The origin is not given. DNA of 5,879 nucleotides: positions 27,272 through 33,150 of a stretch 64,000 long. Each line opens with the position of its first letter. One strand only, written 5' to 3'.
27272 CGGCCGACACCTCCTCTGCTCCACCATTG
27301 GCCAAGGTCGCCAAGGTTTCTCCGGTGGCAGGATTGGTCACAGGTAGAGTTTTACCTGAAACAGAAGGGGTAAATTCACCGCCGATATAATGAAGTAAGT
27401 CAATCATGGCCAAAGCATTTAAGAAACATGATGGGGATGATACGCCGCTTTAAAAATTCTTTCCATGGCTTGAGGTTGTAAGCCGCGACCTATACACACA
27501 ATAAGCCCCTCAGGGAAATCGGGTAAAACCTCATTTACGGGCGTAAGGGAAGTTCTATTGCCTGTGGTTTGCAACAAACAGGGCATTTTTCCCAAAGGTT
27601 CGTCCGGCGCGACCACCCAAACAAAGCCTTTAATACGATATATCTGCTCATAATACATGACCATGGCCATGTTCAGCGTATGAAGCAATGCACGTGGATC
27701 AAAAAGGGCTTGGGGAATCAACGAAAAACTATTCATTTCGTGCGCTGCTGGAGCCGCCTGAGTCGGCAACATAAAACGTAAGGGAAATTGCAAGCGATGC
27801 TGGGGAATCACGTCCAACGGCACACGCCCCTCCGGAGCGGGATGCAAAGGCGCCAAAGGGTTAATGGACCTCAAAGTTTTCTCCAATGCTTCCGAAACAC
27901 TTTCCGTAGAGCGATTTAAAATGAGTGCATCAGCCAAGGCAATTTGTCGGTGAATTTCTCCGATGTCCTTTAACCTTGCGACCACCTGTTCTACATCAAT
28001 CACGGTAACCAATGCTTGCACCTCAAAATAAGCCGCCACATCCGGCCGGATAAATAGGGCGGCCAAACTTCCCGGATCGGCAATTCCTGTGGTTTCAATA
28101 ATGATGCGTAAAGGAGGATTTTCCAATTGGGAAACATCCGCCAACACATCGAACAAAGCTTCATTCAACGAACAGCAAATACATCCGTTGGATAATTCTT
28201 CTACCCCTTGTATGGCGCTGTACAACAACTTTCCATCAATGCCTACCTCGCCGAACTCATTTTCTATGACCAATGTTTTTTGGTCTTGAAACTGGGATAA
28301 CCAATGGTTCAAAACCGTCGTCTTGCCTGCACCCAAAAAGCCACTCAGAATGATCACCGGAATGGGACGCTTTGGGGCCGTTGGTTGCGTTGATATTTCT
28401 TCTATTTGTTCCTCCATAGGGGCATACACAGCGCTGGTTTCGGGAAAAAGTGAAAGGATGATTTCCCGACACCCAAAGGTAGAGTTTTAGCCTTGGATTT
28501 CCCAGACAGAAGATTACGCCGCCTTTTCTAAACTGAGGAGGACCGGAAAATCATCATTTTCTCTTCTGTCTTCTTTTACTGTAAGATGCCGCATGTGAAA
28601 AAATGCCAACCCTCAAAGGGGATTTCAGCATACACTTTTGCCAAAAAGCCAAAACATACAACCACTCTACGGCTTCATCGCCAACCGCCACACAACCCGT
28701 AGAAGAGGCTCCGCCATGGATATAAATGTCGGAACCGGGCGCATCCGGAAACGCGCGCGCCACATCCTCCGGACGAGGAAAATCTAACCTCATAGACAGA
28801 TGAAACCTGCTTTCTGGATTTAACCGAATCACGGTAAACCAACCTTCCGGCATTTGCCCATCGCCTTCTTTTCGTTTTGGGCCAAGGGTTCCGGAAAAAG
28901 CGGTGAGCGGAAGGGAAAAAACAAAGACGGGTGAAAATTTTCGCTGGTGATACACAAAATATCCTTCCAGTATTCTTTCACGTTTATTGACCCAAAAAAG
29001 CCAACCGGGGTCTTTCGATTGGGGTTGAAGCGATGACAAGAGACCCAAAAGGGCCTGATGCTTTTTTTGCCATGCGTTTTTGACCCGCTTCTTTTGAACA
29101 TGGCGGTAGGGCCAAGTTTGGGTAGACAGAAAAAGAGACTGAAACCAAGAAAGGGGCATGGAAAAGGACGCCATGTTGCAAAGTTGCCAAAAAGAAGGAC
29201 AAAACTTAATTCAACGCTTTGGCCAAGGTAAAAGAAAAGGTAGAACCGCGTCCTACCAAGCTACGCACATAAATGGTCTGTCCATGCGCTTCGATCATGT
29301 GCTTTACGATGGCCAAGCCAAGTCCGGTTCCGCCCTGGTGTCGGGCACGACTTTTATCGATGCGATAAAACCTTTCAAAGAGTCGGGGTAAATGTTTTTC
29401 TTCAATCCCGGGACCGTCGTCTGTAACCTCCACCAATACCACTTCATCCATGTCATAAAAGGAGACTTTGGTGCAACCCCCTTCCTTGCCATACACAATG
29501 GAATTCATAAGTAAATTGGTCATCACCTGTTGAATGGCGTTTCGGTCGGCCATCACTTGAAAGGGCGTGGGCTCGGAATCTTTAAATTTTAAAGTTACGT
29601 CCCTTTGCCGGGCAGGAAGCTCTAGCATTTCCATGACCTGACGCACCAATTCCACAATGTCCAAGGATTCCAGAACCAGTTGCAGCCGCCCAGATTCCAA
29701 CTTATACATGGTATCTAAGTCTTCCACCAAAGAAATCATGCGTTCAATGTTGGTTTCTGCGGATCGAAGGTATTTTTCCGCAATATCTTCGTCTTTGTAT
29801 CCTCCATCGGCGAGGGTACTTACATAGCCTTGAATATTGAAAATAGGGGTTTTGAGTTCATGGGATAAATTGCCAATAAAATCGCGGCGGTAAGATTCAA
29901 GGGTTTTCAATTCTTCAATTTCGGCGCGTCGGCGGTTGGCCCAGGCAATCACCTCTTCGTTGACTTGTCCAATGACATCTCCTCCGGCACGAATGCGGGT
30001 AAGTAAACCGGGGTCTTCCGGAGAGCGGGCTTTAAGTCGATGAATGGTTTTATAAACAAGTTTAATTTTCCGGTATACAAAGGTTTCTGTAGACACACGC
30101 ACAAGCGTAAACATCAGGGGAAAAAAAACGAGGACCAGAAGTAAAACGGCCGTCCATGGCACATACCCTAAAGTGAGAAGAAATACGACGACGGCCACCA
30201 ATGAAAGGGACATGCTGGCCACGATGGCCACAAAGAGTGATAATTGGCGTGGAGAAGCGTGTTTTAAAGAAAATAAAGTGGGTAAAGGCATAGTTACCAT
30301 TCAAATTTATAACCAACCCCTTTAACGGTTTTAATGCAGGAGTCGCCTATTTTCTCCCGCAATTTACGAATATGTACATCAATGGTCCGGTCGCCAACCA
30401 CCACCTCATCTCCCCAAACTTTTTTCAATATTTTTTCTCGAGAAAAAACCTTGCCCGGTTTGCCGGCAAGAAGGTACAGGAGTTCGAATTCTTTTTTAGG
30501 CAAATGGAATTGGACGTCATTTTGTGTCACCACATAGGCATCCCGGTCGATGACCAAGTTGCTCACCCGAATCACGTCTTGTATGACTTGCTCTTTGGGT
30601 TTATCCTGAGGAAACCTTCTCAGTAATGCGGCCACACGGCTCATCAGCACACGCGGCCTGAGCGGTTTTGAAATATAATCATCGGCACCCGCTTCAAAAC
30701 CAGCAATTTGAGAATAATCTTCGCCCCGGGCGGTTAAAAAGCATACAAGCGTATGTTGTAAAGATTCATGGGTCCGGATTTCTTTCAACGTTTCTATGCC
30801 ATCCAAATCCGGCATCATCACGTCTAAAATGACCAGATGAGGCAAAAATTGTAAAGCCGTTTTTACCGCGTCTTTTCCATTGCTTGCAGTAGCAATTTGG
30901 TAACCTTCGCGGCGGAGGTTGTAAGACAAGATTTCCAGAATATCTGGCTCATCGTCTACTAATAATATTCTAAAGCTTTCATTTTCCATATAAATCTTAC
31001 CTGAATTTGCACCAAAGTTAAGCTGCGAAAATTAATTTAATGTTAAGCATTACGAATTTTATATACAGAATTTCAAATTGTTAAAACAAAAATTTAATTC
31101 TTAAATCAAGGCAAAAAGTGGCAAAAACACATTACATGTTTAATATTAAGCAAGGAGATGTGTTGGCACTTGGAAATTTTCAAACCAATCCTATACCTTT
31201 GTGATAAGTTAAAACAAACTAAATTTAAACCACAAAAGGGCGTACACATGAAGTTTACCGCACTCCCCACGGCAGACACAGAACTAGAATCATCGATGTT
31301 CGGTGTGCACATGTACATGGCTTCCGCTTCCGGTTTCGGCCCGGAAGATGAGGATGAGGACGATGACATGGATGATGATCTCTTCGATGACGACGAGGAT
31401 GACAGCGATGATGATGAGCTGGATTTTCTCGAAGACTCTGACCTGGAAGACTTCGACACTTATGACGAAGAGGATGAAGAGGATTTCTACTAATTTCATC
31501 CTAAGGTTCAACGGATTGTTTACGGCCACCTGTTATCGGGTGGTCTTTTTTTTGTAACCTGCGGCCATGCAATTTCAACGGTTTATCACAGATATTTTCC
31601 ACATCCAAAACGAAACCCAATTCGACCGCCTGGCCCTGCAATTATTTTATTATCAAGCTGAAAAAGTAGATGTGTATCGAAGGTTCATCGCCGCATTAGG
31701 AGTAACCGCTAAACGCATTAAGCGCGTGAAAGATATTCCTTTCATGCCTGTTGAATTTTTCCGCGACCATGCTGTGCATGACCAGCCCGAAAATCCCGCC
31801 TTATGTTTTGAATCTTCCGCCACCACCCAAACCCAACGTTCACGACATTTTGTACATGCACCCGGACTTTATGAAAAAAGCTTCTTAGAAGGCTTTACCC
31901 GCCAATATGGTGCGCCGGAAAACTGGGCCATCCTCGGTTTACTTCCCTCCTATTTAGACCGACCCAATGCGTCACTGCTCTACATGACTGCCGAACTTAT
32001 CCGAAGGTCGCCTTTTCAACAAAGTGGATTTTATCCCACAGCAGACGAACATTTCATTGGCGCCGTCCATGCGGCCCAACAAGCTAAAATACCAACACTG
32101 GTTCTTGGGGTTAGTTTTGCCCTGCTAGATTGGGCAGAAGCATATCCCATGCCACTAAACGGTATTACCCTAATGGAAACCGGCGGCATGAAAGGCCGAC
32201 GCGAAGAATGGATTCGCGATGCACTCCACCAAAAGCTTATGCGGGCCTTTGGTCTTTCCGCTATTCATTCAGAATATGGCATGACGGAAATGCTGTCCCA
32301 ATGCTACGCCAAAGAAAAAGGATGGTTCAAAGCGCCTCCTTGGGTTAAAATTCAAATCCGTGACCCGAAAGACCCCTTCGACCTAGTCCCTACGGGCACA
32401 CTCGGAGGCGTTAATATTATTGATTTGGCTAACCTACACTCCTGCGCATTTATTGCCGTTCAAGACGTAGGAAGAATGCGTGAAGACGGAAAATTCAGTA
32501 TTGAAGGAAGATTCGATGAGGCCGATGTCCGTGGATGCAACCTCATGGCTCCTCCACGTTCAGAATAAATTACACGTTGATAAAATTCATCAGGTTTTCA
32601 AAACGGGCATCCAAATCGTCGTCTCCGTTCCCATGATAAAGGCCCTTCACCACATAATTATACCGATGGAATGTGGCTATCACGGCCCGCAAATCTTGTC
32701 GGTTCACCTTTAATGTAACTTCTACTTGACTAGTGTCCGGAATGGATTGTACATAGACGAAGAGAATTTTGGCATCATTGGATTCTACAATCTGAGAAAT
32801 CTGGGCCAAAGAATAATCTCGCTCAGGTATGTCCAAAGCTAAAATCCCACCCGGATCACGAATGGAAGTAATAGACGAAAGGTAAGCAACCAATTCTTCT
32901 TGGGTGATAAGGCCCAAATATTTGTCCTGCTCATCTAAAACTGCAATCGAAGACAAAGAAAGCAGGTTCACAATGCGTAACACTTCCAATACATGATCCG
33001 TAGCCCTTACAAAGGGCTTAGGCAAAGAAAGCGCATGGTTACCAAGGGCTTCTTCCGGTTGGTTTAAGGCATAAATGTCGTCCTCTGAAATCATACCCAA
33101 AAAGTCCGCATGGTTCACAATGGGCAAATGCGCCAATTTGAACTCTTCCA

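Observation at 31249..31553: Monocistronic gene for an 81-aa hyper-acidic protein (C-terminal 50 aa about 80% D/E) with its own terminator; antisense poly-Ser ORF is probably an artefact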

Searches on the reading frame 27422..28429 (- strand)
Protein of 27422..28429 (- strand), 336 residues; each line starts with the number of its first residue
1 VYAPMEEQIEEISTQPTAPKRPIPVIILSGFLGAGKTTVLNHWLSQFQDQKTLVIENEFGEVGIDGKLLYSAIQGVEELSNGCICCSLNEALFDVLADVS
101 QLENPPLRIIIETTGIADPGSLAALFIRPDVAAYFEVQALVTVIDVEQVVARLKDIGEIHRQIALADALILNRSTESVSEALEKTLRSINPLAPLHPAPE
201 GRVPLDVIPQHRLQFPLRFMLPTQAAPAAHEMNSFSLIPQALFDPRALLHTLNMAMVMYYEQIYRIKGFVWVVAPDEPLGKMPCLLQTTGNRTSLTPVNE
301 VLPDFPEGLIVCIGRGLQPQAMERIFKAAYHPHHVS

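Call 6: search_protein_families(library=pfam, proteins=[window:27422-28429:-], max_evalue=0.01)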
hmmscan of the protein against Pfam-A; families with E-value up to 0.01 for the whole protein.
window:27422-28429:- (336 aa): 4 families
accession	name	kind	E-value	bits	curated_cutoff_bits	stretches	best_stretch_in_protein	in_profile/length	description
PF02492.25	cobW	-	4.5e-43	147.4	20.7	1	24-194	1-177/180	CobW/HypB/UreG, nucleotide-binding domain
PF07683.19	CobW_C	-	5.1e-10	39.5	22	1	233-329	2-93/94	Cobalamin synthesis protein cobW C-terminal domain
PF13191.12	AAA_16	-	0.00048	21.1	32.6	1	16-68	18-64/167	AAA ATPase domain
PF02367.23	TsaE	-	0.0096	16.3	26.6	0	6-48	4-46/128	Threonylcarbamoyl adenosine biosynthesis protein TsaE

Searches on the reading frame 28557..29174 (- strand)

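Call 6: search_protein_families(library=pfam, proteins=[window:28557-29174:-], max_evalue=0.01)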
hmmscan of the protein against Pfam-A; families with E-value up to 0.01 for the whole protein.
window:28557-29174:- (206 aa): 1 family
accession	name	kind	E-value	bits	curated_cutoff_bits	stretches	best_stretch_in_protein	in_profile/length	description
PF03734.19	YkuD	-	2.6e-08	35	23.4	1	92-173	28-135/146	L,D-transpeptidase catalytic domain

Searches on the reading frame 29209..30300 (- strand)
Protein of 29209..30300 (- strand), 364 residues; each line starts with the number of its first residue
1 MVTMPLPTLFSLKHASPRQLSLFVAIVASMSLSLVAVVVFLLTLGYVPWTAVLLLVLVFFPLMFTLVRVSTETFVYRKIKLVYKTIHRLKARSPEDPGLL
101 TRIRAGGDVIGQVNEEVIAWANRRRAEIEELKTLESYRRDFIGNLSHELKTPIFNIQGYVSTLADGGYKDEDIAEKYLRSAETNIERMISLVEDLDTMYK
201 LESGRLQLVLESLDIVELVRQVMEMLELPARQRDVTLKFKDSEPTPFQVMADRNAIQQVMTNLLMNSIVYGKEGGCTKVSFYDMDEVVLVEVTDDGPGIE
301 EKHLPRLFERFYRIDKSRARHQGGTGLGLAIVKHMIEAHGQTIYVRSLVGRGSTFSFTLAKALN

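Call 6: search_protein_families(library=pfam, proteins=[window:29209-30300:-], max_evalue=0.01)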
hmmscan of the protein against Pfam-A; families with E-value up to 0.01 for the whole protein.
window:29209-30300:- (364 aa): 3 families
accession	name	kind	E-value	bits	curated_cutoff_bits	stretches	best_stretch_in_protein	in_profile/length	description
PF02518.31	HATPase_c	-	1.2e-27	97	26.4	1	252-360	2-108/111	Histidine kinase-, DNA gyrase B-, and HSP90-like ATPase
PF00512.31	HisKA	-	4.4e-15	55.9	26.9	1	138-204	2-66/66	His Kinase A (phospho-acceptor) domain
PF13581.12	HATPase_c_2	-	0.005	17.3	27.4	1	252-338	28-111/127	Histidine kinase-like ATPase domain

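Call 30: search_protein_families(library=ncbifam, proteins=[window:29209-30300:-], max_evalue=1)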
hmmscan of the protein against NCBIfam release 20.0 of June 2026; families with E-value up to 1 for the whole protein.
window:29209-30300:- (364 aa): 86 families (the best 25 are shown)
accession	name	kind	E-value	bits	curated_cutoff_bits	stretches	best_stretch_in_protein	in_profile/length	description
NF046044.1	PnpS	equivalog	4.7e-76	256.3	400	1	127-359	159-389/390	two-component system histidine kinase PnpS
TIGR02966.1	phoR_proteo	equivalog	7.8e-71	238.8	334.2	1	127-359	103-333/333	phosphate regulon sensor histidine kinase PhoR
NF033092.0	HK_WalK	equivalog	1.7e-68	231.7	725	1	128-360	362-593/594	cell wall metabolism sensor histidine kinase WalK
NF047874.1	MASE3_PAS_HK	subfamily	7.3e-53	180.3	560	1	124-360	384-624/655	MASE3 domain-containing sensor histidine kinase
NF008235.0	PRK11006.1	equivalog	2.3e-51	175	390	1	127-363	193-425/431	phosphate regulon sensor histidine kinase PhoR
NF041735.1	hist_kin_RppB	equivalog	3.1e-46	158.1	400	1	136-359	212-437/438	two-component system sensor histidine kinase RppB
NF053855.1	HisKinPhoRBctds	equivalog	1.8e-45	155.5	500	1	137-361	360-583/583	two-component system sensor histidine kinase PhoR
NF033093.1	HK_VicK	exception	7.6e-45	153.4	680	1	134-359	205-433/448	cell wall metabolism sensor histidine kinase VicK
NF012163.2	BaeS_SmeS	equivalog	6.8e-44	150.5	500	1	128-344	230-441/457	sensor histidine kinase efflux regulator BaeS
NF045911.1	TCSHisKinNblS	equivalog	6.9e-43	146.9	1000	1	134-360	384-619/621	two-component system sensor histidine kinase NblS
NF040691.1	MtrAB_MtrB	equivalog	1.5e-42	146.3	450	1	99-361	231-492/507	MtrAB system histidine kinase MtrB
TIGR01386.1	cztS_silS_copS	subfamily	4.3e-42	144.7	292.55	1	139-359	240-456/457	heavy metal sensor histidine kinase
NF033091.0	HK_VanS_ACDEFG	equivalog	8e-42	143.3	400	1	112-348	48-282/293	vancomycin resistance histidine kinase VanS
TIGR02956.1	TMAO_torS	equivalog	5.8e-40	137.2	676.5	1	113-360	443-681/967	TMAO reductase system sensor histidine kinase/response regulator TorS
NF007837.0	PRK10549.1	equivalog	2e-39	135.6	603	1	130-346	232-443/466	envelope stress sensor histidine kinase BaeS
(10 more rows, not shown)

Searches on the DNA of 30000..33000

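Call 5: search_rna_families(source=window, start=30000, end=33000, threshold=evalue, max_evalue=1)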
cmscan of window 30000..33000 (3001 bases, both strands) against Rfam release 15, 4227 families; matches with E-value up to 1: 1.
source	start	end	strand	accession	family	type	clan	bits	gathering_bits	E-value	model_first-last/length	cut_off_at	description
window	31350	31392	+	RF01274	sR45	Gene; snRNA; snoRNA; CD-box;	-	19.5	40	0.37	1-55/55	no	Small nucleolar RNA sR45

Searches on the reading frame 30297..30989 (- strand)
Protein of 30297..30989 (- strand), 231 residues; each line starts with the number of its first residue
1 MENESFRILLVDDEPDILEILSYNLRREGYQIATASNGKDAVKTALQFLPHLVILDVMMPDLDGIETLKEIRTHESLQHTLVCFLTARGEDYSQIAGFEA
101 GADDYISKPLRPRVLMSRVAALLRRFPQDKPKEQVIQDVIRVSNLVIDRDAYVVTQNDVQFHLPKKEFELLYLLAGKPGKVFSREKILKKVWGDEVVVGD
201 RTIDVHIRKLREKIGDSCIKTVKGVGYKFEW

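Call 6: search_protein_families(library=pfam, proteins=[window:30297-30989:-], max_evalue=0.01)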
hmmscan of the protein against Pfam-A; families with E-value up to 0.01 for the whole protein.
window:30297-30989:- (231 aa): 2 families
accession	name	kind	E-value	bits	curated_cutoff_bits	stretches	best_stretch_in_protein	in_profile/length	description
PF00072.30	Response_reg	-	1.3e-28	99.8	30.2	1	8-119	1-110/111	Response regulator receiver domain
PF00486.34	Trans_reg_C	-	1.1e-25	90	26.2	1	161-229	4-77/77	Transcriptional regulatory protein, C terminal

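Call 24: list_cluster_members(proteins=[P0002, P0001, window:30297-30989:-])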
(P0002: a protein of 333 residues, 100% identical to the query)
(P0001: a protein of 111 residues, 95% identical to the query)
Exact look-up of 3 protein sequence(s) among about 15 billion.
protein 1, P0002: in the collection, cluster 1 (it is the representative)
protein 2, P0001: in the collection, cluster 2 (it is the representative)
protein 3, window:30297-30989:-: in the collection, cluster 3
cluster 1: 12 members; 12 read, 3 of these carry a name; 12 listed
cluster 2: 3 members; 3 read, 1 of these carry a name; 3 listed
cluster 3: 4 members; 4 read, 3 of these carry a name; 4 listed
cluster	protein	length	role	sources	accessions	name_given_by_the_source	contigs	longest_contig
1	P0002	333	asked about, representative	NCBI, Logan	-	-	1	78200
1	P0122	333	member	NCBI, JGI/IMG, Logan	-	hypothetical protein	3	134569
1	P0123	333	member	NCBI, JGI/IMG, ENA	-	hypothetical protein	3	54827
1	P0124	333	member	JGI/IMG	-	hypothetical protein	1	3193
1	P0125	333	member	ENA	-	-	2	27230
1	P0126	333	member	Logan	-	-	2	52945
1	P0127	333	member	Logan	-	-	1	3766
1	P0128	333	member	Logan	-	-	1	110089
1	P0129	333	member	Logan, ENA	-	-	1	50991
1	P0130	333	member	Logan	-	-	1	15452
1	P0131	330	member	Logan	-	-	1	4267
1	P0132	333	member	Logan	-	-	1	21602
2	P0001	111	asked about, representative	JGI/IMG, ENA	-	-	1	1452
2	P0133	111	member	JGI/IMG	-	hypothetical protein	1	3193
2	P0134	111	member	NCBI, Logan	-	-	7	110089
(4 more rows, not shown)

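Call 30: search_protein_families(library=ncbifam, proteins=[window:30297-30989:-], max_evalue=1)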
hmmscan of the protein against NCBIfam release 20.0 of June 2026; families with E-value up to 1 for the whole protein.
window:30297-30989:- (231 aa): 103 families (the best 25 are shown)
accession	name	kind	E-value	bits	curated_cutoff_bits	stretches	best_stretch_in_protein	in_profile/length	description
NF053854.1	RespRegPhoBBctds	equivalog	3.4e-64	216.3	270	1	8-230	1-225/225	two-component system response regulator PhoB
TIGR02154.1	PhoB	equivalog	2.8e-62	210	296.2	1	6-230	3-226/226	phosphate regulon transcriptional regulator PhoB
NF040534.1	resp_reg_YycF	equivalog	9.4e-56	188.7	340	1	7-227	2-225/231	response regulator YycF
NF045944.1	ResRegRpaBCyano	equivalog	1.5e-54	184.8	330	1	9-229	1-227/229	response regulator transcription factor RpaB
NF040689.1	MtrAB_MtrA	equivalog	4.8e-54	183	300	1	8-228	1-217/219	MtrAB system response regulator MtrA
NF033120.0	vanR_FM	exception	1.1e-52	179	460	1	6-230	4-230/231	vancomycin resistance response regulator transcription factor, VanR-F/VanR-M family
NF041733.1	resp_reg_CseB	equivalog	1.7e-52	178.1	350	1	7-229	2-226/228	two-component system response regulator CseB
NF008296.0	PRK11083.1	equivalog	6.2e-52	176.3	273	1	6-229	4-225/228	two-component system response regulator CreB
NF033117.2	vanR_ACDEGLN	exception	2.1e-51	174.7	350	1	8-230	1-226/226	VanR-ABDEGLN family response regulator transcription factor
NF007982.1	PRK10710.1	equivalog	1.8e-48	165.1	380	1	4-230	6-228/235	envelope stress response regulator BaeR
NF007546.0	PRK10161.1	equivalog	1.6e-46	158.7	471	1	7-229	4-225/229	phosphate response regulator transcription factor PhoB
TIGR01387.1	cztR_silR_copR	subfamily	3.1e-44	151.2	279.2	1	8-229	1-218/218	heavy metal response regulator transcription factor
NF008199.0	PRK10955.1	equivalog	1.2e-43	149.8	341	1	7-227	3-226/232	envelope stress response regulator transcription factor CpxR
NF000402.1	vanR-B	exception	1.1e-41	142.7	480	1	5-230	2-217/219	vancomycin resistance response regulator transcription factor VanR-B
NF007005.1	PRK09468.1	equivalog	2.8e-41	141.5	331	1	4-229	2-231/237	osmolarity response regulator transcription factor OmpR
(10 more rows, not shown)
